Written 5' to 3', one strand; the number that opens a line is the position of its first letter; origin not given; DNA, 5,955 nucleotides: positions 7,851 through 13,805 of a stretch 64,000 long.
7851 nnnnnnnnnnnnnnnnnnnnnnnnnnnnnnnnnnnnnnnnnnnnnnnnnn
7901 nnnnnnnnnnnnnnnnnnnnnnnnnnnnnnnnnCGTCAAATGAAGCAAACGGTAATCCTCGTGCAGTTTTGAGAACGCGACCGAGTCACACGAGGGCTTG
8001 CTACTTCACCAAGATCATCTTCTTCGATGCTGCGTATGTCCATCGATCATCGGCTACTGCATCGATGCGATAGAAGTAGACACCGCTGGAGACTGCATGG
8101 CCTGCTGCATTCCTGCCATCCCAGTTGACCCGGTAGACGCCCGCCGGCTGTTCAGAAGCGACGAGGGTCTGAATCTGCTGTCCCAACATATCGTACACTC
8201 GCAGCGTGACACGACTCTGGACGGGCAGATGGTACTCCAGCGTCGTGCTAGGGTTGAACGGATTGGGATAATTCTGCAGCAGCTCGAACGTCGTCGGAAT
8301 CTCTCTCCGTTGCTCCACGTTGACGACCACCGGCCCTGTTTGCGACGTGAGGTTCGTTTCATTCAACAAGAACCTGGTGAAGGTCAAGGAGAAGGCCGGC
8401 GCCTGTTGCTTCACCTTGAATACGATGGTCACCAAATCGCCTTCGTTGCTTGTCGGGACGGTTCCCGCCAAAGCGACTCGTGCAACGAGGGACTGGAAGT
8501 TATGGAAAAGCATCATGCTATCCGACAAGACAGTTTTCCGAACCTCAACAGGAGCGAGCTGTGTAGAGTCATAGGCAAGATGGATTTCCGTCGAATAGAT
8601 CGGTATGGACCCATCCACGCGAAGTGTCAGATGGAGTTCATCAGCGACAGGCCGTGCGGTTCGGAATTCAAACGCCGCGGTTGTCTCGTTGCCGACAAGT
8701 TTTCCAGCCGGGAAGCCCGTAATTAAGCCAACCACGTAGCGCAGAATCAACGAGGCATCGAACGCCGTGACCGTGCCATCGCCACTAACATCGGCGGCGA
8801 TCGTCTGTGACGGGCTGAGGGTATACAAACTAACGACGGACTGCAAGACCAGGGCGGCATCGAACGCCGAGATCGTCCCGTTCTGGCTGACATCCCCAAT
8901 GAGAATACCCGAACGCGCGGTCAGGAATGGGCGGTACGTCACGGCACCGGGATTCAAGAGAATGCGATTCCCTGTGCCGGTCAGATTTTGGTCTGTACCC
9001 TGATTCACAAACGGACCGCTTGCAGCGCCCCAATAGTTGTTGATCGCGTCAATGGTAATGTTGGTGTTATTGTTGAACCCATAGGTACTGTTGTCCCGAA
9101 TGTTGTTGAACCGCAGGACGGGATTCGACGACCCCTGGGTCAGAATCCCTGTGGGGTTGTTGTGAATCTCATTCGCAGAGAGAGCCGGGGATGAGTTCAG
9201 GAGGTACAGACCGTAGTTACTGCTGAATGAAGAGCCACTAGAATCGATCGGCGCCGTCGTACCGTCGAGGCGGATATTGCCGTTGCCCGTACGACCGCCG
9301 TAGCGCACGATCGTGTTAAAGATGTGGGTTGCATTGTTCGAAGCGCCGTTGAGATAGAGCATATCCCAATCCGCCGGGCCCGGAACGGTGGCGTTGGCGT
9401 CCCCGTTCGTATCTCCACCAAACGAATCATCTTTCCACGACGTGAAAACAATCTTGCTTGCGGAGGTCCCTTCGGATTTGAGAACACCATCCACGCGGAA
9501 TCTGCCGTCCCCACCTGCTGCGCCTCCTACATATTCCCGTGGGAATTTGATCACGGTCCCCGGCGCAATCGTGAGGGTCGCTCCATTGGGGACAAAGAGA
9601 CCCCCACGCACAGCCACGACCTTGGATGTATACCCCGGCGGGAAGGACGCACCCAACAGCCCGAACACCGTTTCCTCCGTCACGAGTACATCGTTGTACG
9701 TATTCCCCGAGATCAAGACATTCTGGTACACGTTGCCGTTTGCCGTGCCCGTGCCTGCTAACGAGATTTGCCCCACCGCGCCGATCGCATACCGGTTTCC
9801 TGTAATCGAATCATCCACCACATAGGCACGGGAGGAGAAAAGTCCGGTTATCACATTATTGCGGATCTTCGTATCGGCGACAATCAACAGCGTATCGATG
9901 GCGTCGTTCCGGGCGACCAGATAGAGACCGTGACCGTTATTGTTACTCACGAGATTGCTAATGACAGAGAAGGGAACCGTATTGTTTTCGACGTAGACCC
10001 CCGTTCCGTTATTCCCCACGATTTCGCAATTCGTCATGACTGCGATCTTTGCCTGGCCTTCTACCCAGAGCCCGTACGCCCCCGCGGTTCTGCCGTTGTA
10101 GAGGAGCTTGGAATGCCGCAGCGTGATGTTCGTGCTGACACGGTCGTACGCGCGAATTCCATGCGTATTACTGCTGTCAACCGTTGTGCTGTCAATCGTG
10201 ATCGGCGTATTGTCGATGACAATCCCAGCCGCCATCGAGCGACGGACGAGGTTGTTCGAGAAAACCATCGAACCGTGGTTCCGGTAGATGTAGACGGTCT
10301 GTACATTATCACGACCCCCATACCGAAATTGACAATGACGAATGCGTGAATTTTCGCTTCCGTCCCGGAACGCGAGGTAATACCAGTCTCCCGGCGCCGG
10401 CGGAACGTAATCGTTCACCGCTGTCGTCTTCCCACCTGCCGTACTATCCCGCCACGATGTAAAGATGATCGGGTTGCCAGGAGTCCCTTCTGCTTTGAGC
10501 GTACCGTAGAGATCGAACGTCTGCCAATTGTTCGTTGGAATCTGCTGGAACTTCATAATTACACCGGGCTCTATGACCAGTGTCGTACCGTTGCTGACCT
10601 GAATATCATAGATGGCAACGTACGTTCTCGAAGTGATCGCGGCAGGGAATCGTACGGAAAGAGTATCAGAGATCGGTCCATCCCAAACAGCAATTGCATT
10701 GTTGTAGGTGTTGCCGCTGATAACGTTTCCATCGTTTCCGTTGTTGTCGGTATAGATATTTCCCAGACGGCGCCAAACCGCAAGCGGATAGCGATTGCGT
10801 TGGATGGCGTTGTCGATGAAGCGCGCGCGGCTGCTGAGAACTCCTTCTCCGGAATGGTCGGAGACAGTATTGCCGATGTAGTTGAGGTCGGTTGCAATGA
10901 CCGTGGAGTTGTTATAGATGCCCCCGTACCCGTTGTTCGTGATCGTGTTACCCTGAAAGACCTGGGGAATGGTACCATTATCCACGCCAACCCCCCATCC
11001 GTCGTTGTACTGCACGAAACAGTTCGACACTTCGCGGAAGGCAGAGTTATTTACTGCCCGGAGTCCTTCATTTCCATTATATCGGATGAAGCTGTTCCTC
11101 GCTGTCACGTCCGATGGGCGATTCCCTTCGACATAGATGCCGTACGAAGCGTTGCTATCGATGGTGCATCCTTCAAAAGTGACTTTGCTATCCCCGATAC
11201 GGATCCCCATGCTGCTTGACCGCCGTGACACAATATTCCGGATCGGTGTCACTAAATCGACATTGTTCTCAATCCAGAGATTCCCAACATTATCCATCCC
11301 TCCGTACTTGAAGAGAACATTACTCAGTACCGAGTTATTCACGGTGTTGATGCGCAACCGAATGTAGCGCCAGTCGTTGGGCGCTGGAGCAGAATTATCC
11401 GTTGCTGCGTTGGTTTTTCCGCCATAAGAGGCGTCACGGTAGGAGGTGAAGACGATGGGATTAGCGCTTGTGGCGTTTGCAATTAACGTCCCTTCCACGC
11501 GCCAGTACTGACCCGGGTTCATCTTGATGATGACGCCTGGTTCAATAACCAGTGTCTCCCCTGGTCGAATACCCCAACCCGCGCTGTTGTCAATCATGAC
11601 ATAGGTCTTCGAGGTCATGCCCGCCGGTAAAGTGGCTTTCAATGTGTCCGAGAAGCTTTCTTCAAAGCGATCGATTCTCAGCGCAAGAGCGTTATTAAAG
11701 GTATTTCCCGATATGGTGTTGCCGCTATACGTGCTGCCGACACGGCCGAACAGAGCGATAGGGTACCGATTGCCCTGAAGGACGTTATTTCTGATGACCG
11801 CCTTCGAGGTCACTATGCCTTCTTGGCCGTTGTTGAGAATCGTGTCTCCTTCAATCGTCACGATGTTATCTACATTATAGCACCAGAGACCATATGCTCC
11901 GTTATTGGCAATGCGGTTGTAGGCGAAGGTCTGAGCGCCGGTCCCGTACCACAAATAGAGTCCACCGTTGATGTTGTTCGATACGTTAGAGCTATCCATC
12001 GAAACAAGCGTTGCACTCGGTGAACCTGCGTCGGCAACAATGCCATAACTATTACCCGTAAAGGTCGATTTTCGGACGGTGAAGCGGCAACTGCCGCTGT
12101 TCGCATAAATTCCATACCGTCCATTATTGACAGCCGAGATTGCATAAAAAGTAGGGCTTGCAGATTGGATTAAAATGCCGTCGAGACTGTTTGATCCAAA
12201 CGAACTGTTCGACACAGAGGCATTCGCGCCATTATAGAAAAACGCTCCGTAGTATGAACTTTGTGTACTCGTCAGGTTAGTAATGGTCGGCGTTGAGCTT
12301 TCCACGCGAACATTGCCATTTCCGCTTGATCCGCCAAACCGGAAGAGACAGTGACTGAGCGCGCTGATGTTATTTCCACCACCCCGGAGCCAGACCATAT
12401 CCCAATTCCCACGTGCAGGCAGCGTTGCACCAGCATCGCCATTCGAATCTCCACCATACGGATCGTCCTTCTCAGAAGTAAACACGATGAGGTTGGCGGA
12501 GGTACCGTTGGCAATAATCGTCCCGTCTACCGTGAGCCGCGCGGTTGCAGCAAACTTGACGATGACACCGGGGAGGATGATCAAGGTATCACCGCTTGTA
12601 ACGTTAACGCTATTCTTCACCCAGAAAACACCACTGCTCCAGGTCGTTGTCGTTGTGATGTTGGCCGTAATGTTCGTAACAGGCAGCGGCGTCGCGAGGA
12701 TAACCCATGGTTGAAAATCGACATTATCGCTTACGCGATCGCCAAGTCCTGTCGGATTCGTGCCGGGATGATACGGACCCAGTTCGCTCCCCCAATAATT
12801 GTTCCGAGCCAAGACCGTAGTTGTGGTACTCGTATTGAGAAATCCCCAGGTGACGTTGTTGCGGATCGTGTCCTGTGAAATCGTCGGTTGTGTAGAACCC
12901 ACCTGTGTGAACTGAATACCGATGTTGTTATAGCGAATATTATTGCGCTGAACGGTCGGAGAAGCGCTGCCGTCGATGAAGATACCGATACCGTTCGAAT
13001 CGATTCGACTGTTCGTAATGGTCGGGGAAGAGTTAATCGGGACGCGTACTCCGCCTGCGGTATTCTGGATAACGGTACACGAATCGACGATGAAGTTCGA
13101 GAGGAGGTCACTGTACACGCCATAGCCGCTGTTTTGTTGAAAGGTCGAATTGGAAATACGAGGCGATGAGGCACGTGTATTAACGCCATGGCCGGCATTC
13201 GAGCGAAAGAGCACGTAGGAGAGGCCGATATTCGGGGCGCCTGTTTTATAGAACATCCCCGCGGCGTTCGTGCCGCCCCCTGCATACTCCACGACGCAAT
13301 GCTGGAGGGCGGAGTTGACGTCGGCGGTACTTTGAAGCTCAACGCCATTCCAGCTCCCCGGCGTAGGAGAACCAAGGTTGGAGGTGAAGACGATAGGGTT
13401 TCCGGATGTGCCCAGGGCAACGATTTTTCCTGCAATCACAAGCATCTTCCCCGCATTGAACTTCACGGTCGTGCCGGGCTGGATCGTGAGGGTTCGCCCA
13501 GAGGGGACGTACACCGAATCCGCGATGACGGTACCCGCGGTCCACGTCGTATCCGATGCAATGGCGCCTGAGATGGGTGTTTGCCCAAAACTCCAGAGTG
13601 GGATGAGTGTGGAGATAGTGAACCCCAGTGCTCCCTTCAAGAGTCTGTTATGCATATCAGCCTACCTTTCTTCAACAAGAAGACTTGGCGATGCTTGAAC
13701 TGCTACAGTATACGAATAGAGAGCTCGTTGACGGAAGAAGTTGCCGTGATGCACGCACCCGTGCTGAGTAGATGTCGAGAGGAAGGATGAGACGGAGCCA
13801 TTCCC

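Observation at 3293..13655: Cohesin-like and dockerin-like modules in tandem giant T9SS cargo proteins: a possible cellulosome-style surface assembly anchored by type IX secretion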

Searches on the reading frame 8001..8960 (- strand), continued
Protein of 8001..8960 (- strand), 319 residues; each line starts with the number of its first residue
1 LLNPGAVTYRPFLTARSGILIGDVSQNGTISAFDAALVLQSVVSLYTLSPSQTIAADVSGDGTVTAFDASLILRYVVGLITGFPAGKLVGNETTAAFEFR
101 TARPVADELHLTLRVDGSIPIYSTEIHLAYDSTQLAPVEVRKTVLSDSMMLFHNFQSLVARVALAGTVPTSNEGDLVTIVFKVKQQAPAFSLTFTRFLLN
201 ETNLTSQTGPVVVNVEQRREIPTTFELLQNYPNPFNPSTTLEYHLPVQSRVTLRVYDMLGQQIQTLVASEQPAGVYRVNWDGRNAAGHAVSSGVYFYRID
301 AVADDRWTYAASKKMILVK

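Call 32: fold_search(model_id=the predicted structure, library=pdb)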
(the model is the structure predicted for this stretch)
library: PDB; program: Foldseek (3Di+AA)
matches with E <= 10: 1790; with E <= 0.001: 163
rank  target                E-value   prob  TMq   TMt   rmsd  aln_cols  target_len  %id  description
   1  2w1n                  4.2e-11  1.00  0.31  0.42  21.2       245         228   11  cohesin and fibronectin type-III double module construct from the Clostridium perfringens glycoside hydrolase GH84C (released 2009-02-03)
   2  8jmw_A                3.6e-09  1.00  0.24  0.15  18.2       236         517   16  Fibril form of serine peptidase Vpr (released 2023-12-06)
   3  3kcp_A                9.4e-08  1.00  0.30  0.31  14.2       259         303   14  Crystal structure of interacting Clostridium thermocellum multimodular components (released 2010-02-09)
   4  4fl4_I                1.2e-07  1.00  0.31  0.32  14.7       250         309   14  Scaffoldin conformation and dynamics revealed by a ternary complex from the Clostridium thermocellum cellulosome (released 2012-06-27)
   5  9i1y_A                1.5e-07  1.00  0.25  0.29  13.7       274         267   12  WxLIP from Enterococcus faecium (released 2026-01-28)
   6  9i25_C                1.5e-07  1.00  0.24  0.30  13.7       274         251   14  WxLIP from Enterococcus faecium locus A bound to long WxL (released 2026-01-28)
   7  4fl4_C                2.0e-07  1.00  0.28  0.29  14.4       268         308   14  Scaffoldin conformation and dynamics revealed by a ternary complex from the Clostridium thermocellum cellulosome (released 2012-06-27)
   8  9i1y_B                2.7e-07  1.00  0.25  0.28  13.6       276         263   13  WxLIP from Enterococcus faecium (released 2026-01-28)
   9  4fl4_L                3.7e-07  1.00  0.29  0.30  17.5       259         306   16  Scaffoldin conformation and dynamics revealed by a ternary complex from the Clostridium thermocellum cellulosome (released 2012-06-27)
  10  3l8q_C                4.6e-07  1.00  0.32  0.31  11.4       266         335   10  Structure analysis of the type II cohesin dyad from the adaptor ScaA scaffoldin of Acetivibrio cellulolyticus (released 2010-05-05)
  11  3l8q_D                8.1e-07  1.00  0.32  0.30  11.9       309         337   10  Structure analysis of the type II cohesin dyad from the adaptor ScaA scaffoldin of Acetivibrio cellulolyticus (released 2010-05-05)
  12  3ul4_A                1.3e-06  1.00  0.30  0.62   3.9       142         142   18  Crystal structure of Coh-OlpA(Cthe_3080)-Doc918(Cthe_0918) complex: A novel type I Cohesin-Dockerin complex from Clost (released 2012-11-28)
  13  3eif                  1.4e-06  1.00  0.24  0.09  19.9       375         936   11  1.9 angstrom crystal structure of the active form of the C5a peptidase from Streptococcus pyogenes (ScpA) (released 2009-02-24)
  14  3l8q_A                1.5e-06  1.00  0.33  0.31  11.5       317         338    9  Structure analysis of the type II cohesin dyad from the adaptor ScaA scaffoldin of Acetivibrio cellulolyticus (released 2010-05-05)
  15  2vo8                  1.7e-06  1.00  0.31  0.66   3.7       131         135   14  Cohesin module from Clostridium perfringens ATCC13124 family 33 glycoside hydrolase. (released 2008-09-02)
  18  2jh2_B                2.9e-06  1.00  0.31  0.68   3.9       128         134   14  X-ray crystal structure of a cohesin-like module from Clostridium perfringens (released 2007-11-06)
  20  2xdh                  3.0e-06  1.00  0.28  0.60   4.1       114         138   16  Non-cellulosomal cohesin from the hyperthermophilic archaeon Archaeoglobus fulgidus (released 2010-05-26)
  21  2jh2_C                3.0e-06  1.00  0.29  0.65   5.7       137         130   15  X-ray crystal structure of a cohesin-like module from Clostridium perfringens (released 2007-11-06)
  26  2jh2_A                9.6e-06  1.00  0.31  0.67   3.6       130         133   13  X-ray crystal structure of a cohesin-like module from Clostridium perfringens (released 2007-11-06)
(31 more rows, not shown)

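Call 37: search_solved_structures(query=A1, max_evalue=0.01, show_alignments=0)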
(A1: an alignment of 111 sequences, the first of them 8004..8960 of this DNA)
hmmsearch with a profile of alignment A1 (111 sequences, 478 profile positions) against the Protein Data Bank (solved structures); distinct sequences matched with E-value up to 0.01: 47.
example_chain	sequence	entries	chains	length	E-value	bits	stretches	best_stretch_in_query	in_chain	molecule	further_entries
8x3a_A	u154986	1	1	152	1e-16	64.4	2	177-249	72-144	Serine protease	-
8x39_A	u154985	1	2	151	1.3e-16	64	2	177-249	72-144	Serine protease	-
4uyq_B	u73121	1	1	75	2.9e-15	59.5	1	180-248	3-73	Cellulosomal scaffoldin adaptor protein B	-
4uyp_B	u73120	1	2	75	3e-15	59.5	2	214-247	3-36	Cellulosomal scaffoldin adaptor protein B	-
2xdh_A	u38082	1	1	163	2.9e-13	53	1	262-357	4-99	COHESIN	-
7eh9_A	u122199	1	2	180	1.3e-08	37.7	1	409-467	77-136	Basal-body rod modification protein FlgD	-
2vn5_A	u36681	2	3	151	2.1e-08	36.9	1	261-368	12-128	SCAFFOLDING PROTEIN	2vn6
9qf9_A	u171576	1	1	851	2.1e-08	36.9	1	44-241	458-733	Ruminococcus bromii Amy16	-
1g1k_A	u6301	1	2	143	2.4e-08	36.7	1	262-368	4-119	SCAFFOLDING PROTEIN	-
6kg8_A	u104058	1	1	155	2.7e-08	36.5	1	256-379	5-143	Probably cellulosomal scaffolding protein, secreted cellulose-binding and cohesin domain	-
7bhq_A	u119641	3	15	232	3e-08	36.4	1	409-467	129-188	Basal-body rod modification protein FlgD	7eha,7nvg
6kgc_A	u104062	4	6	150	5.2e-08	35.6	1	257-377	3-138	Probably cellulosomal scaffolding protein, secreted cellulose-binding and cohesin domain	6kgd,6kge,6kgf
8zvk_A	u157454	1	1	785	5.3e-08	35.6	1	121-243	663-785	AaBgIC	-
8ajy_B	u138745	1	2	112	8.5e-08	34.9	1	176-236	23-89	Dockerin from ScaH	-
3ul4_A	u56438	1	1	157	8.5e-08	34.9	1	257-367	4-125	Cellulosome-anchoring protein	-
2jh2_A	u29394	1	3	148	3.4e-05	26.3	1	256-366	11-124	O-GLCNACASE NAGJ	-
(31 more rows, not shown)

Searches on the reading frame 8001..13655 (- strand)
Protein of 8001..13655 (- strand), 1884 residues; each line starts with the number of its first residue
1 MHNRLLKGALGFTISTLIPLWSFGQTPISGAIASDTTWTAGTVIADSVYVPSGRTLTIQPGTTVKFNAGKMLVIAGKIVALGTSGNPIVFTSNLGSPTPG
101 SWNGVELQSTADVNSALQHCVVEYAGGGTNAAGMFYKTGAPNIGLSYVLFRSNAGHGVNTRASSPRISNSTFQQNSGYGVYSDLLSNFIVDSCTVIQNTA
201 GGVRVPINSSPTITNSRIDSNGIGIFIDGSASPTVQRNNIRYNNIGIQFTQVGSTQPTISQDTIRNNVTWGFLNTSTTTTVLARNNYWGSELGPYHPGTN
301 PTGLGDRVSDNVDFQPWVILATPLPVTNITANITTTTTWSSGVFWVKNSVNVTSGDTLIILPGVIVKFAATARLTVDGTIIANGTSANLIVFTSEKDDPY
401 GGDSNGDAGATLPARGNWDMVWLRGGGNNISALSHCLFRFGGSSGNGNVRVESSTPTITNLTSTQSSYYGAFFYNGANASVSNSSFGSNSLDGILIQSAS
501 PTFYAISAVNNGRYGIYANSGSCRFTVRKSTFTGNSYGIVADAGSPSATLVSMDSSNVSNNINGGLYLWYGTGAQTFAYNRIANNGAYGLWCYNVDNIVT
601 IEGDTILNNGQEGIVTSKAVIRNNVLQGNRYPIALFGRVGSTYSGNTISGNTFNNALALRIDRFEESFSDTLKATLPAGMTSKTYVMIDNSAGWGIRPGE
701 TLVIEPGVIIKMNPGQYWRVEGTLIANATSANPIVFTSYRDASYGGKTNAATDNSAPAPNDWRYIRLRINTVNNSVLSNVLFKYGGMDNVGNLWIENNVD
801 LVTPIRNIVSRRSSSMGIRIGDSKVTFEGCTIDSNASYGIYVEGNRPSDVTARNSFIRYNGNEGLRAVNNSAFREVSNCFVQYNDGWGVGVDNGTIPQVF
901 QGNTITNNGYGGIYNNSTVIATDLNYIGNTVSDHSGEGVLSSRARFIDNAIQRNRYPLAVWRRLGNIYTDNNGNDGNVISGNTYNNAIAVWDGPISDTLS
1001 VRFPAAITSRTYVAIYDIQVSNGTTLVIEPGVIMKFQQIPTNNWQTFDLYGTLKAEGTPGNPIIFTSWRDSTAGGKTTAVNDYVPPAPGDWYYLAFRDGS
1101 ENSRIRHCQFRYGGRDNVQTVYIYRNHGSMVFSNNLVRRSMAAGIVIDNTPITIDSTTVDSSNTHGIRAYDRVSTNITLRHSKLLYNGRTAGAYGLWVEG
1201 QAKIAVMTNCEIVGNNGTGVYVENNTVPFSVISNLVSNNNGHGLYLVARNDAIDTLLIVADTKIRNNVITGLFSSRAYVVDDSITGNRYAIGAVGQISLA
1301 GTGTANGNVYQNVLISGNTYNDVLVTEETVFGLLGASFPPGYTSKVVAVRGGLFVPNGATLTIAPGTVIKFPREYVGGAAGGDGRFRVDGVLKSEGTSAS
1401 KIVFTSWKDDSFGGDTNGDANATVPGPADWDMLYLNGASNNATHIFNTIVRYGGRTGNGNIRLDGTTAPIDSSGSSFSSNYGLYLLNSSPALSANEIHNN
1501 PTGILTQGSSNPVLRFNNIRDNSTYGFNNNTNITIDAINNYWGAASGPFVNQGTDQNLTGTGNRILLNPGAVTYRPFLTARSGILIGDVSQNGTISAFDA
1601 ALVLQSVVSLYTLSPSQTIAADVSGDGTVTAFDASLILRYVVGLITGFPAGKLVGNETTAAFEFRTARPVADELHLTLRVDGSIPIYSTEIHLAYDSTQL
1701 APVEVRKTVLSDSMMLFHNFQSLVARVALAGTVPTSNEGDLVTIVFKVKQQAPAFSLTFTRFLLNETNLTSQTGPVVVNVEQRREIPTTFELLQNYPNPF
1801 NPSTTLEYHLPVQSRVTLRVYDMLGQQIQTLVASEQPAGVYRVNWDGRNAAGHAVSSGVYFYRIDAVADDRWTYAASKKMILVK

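Call 5: search_protein_families(library=pfam, proteins=[window:8001-13655:-], max_evalue=0.1)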
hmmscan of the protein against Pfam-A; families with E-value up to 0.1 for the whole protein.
window:8001-13655:- (1884 aa): 7 families
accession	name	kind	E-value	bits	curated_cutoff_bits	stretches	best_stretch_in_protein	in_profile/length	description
PF13229.12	Beta_helix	-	3.5e-56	189.7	25.9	6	143-286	11-156/158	Right handed beta helix region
PF05048.19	NosD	-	2.3e-25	89.7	23.6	5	152-294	58-200/212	Periplasmic copper-binding protein (NosD)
PF13860.13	FlgD_ig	-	1e-10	41.9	27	1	1806-1867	14-76/79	FlgD Ig-like domain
PF00404.24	Dockerin_1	-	9.9e-10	38.9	22.9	1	1587-1641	2-56/57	Dockerin type I domain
PF00963.24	Cohesin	-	2.5e-05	24.9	24.1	1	1672-1765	14-120/139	Cohesin domain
PF13585.12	CHU_C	-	0.00028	21.4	27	1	1814-1868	27-74/86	CHU_C Type IX secretion signal domain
PF18962.6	Por_Secre_tail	-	0.00036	21.2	27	1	1796-1865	2-63/75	Secretion system C-terminal sorting domain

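Call 6: search_protein_families(library=ncbifam, proteins=[window:8001-13655:-], max_evalue=0.1)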
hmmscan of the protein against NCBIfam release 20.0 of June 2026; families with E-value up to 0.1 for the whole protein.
window:8001-13655:- (1884 aa): 8 families
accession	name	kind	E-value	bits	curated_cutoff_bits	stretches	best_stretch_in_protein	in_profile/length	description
TIGR04183.1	Por_Secre_tail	domain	4.8e-08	32.9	23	1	1796-1865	2-59/72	T9SS type A sorting domain-containing protein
NF005176.1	PRK06655.1-1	equivalog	7.6e-08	32.5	230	1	1814-1870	97-153/197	flagellar hook assembly protein FlgD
TIGR04247.1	NosD_copper_fam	subfamily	1.7e-07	30.2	300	1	197-295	216-314/377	nitrous oxide reductase family maturation protein NosD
NF009276.0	PRK12633.1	equivalog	5.7e-06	26.2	383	1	1814-1870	129-185/234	flagellar basal body rod modification protein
TIGR03805.1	beta_helix_1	subfamily_domain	0.00011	21.4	141.5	1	156-258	86-188/314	parallel beta-helix domain-containing protein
TIGR03804.1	para_beta_helix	repeat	0.00032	20.3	19.45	3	209-244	8-43/44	parallel beta-helix repeat protein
NF009452.0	PRK12812.1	equivalog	0.00074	18.8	258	1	1815-1862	153-202/289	flagellar basal body rod modification protein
NF009453.0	PRK12813.1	equivalog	0.0072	15.9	264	1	1815-1873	125-180/223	flagellar basal body rod modification protein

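Call 11: find_encoding_contigs(protein=window:8001-13655:-, flank=10000, max_places=6)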
Protein window:8001-13655:- (1884 aa): no gene with exactly this product is on record in the collection.

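Call 70: search_solved_structures(query=window:8961-13655:-, max_evalue=0.01)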
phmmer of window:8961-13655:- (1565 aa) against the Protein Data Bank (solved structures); distinct sequences matched with E-value up to 0.01: 0.

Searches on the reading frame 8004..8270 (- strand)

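Call 79: search_protein_families(library=pfam, proteins=[window:8004-8270:-], max_evalue=0.1)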
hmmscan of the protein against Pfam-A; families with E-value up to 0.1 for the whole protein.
window:8004-8270:- (89 aa): 5 families
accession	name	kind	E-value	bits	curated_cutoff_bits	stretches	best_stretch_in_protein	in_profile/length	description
PF13860.13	FlgD_ig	-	1.6e-12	47.6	27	1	10-72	13-76/79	FlgD Ig-like domain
PF18962.6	Por_Secre_tail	-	9.7e-07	29.4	27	1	1-71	2-64/75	Secretion system C-terminal sorting domain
PF13585.12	CHU_C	-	1.4e-05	25.5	27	1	19-74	27-75/86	CHU_C Type IX secretion signal domain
PF10029.15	DUF2271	-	0.0069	16.6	27.3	1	32-79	63-110/136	Predicted periplasmic protein (DUF2271)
PF04234.18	CopC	-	0.0098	17.3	23.3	1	32-66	57-90/92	CopC domain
